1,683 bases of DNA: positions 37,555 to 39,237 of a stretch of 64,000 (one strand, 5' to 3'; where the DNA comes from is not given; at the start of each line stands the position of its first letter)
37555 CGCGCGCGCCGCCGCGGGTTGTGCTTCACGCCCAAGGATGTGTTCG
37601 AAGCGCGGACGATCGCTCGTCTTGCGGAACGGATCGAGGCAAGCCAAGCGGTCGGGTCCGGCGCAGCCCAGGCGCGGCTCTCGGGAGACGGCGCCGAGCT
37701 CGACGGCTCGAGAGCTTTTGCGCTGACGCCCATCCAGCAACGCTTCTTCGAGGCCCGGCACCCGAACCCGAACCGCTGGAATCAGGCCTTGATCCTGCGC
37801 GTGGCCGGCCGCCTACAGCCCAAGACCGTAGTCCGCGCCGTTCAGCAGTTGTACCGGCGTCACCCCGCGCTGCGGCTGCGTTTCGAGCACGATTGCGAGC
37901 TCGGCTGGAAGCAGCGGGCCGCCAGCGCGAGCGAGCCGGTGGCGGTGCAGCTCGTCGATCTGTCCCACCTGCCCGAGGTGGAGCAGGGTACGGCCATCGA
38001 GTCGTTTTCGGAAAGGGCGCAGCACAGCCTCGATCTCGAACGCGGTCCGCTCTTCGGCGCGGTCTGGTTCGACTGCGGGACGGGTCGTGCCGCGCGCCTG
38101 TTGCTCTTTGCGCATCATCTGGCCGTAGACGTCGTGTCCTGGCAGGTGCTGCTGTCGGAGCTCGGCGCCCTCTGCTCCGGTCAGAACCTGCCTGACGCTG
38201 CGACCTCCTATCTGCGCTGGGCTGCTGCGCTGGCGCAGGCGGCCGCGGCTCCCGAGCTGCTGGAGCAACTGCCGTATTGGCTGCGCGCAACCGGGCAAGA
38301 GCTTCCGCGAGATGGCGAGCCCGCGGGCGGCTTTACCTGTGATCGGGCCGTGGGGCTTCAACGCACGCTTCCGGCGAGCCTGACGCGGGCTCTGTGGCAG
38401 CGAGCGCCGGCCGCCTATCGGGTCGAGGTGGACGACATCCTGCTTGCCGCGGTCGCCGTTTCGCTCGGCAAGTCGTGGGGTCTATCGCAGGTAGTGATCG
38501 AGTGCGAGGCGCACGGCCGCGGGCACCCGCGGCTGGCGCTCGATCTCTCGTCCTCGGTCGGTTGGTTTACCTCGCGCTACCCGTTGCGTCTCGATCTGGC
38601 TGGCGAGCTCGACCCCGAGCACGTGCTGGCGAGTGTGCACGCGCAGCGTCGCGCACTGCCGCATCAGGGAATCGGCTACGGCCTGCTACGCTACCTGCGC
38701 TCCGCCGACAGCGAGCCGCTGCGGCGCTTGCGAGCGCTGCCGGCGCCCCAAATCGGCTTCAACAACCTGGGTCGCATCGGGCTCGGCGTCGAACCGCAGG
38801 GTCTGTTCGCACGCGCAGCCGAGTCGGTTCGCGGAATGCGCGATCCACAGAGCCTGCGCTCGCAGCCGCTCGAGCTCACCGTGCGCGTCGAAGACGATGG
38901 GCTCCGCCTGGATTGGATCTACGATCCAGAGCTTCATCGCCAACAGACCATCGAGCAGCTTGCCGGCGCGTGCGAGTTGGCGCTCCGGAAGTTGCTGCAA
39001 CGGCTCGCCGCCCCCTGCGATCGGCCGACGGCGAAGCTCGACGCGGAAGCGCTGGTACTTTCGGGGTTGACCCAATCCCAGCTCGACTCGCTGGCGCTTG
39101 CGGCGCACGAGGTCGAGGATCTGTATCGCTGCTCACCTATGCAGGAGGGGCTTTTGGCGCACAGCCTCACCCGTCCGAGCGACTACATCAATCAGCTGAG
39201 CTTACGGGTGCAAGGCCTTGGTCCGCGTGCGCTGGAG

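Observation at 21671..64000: FAAL-primed NRPS lipopeptide assembly line, at least 10 modules in five co-directional genes, continuing beyond the window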

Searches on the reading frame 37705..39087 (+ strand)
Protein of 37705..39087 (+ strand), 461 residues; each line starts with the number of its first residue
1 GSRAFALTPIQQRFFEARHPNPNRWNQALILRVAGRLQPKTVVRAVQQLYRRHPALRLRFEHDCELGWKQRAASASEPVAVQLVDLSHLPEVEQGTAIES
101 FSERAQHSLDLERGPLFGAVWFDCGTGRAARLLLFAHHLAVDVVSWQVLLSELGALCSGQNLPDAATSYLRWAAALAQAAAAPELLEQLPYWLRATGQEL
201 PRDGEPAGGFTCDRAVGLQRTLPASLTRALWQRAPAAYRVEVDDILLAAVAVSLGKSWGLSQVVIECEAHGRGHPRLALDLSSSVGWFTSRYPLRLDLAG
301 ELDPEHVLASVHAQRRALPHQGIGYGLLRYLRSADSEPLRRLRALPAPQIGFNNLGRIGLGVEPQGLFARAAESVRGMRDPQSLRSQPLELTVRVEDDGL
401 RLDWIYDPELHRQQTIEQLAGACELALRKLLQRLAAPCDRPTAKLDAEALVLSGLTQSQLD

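Call 42: search_solved_structures(query=window:37705-39087:+, max_evalue=1e-10)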
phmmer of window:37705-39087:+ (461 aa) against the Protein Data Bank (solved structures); distinct sequences matched with E-value up to 1e-10: 10.
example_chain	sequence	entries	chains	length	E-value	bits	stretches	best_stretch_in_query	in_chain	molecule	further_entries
9up2_A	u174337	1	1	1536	1.9e-55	192.1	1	6-459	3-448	PvdL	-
9lcp_A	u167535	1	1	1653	2e-55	192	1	6-459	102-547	PvdL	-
9lco_A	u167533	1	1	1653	2e-55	192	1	6-459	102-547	PvdL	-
9lcq_A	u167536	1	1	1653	2.2e-55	191.9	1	6-459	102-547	PvdL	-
9rde_A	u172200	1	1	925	2.9e-47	165.1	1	6-435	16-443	Bacitracin synthase 3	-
2xhg_A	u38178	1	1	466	4.9e-47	164.4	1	6-426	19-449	TYROCIDINE SYNTHETASE A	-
9bfd_A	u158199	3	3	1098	1.7e-46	162.6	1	6-429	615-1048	Tyrocidine synthase 1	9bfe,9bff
6ta8_A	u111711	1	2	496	3.2e-46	161.7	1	5-432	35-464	Tyrocidine synthase 2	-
9bfg_A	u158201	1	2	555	5e-46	161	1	6-427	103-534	Tyrocidine synthase 1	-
5isw_A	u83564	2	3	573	4e-42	148.2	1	5-432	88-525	Gramicidin S synthase 1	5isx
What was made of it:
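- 34408..42372 (+): g2 (2654 aa): C-A-T-E-C-A-T. Module 3 has code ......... (Asp) followed by E. Module 4 has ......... (Thr). Its E domain hits only E-domain structures (call 42).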
